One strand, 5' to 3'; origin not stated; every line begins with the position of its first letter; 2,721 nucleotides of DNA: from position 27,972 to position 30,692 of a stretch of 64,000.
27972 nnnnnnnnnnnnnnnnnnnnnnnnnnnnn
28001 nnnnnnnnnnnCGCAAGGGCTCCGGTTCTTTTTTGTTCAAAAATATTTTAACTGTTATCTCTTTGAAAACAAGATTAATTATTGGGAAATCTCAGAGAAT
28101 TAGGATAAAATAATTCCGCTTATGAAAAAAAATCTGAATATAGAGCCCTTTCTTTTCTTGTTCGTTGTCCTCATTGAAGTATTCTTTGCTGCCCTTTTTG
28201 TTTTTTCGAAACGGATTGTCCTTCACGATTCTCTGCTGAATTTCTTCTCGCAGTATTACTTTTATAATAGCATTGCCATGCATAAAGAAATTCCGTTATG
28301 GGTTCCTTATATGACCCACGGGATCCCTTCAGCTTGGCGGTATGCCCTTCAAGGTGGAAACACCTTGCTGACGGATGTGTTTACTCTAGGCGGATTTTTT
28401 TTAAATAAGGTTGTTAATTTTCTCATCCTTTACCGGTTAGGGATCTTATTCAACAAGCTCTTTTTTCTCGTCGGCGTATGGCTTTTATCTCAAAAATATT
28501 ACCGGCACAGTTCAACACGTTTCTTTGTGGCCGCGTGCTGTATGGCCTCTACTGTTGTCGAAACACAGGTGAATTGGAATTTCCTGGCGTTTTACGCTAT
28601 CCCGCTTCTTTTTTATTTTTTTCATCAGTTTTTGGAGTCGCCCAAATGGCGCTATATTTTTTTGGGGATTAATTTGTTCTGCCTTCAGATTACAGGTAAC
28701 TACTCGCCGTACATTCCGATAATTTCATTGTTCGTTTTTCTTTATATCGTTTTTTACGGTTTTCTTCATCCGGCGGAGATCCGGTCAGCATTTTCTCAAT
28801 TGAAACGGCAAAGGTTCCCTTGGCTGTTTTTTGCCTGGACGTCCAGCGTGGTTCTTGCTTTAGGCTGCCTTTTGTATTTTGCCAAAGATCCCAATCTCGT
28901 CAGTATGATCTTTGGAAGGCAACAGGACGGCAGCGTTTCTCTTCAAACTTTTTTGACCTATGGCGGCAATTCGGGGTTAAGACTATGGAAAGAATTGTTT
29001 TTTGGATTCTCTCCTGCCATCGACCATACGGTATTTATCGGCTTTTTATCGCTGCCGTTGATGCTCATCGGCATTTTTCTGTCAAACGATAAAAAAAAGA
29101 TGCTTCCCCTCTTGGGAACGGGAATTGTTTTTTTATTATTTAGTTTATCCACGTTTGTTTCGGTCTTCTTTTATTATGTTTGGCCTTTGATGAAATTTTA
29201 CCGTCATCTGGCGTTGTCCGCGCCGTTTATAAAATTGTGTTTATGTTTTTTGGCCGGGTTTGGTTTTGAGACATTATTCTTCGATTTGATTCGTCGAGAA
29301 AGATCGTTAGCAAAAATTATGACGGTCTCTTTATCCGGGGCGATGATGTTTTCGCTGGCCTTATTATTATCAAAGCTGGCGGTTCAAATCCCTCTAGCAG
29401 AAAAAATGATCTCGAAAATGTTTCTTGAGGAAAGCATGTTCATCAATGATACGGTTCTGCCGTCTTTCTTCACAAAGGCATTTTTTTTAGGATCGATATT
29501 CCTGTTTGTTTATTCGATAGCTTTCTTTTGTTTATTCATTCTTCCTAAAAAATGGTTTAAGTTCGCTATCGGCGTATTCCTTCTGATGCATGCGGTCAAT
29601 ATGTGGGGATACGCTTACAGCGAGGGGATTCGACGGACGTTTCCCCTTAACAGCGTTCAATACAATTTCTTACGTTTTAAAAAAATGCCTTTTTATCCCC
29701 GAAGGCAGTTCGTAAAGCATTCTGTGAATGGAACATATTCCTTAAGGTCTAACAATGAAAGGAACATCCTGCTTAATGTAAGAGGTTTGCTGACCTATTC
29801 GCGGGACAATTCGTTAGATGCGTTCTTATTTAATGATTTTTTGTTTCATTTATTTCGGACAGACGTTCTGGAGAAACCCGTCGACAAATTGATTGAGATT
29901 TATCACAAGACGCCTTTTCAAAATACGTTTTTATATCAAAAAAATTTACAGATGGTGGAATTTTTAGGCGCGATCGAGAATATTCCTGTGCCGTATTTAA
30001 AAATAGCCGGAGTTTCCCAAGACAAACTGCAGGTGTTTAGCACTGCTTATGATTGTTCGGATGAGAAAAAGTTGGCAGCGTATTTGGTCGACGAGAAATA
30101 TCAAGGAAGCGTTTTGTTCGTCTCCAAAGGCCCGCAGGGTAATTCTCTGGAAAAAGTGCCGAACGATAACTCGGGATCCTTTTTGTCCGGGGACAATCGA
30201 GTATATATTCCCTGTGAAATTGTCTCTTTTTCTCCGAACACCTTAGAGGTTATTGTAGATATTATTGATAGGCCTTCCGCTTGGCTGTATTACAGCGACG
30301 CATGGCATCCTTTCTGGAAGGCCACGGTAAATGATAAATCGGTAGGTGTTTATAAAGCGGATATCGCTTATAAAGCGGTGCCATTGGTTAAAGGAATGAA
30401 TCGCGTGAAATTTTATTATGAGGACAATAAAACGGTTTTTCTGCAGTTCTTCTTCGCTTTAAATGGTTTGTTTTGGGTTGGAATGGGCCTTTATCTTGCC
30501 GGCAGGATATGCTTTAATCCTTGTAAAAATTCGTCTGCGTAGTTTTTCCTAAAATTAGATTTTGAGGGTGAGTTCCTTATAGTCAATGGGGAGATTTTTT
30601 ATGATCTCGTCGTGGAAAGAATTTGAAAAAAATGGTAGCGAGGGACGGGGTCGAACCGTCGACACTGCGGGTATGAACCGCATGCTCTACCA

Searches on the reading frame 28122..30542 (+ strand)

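Call 13: search_protein_families(library=pfam, proteins=[window:28122-30542:+], max_evalue=0.001)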
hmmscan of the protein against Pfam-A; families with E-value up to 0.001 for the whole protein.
window:28122-30542:+ (806 aa): 1 family
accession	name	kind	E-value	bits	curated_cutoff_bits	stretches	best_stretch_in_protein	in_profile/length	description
PF09586.16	YfhO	-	0.00084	18.3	28.5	1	703-766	761-823/835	Bacterial membrane protein YfhO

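Call 45: search_protein_families(library=pfam, proteins=[window:28122-30542:+], max_evalue=10)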
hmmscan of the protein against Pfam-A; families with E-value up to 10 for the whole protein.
window:28122-30542:+ (806 aa): 2 families
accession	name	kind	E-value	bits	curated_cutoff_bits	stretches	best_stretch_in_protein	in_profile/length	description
PF09586.16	YfhO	-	0.00084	18.3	28.5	1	703-766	761-823/835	Bacterial membrane protein YfhO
PF10617.14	DUF2474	-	5.7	7.5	26.6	1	230-249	5-23/39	Protein of unknown function (DUF2474)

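Call 56: search_protein_families(library=ncbifam, proteins=[window:28122-30542:+], max_evalue=0.01)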
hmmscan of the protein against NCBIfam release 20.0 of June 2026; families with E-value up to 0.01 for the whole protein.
window:28122-30542:+ (806 aa): 0 families
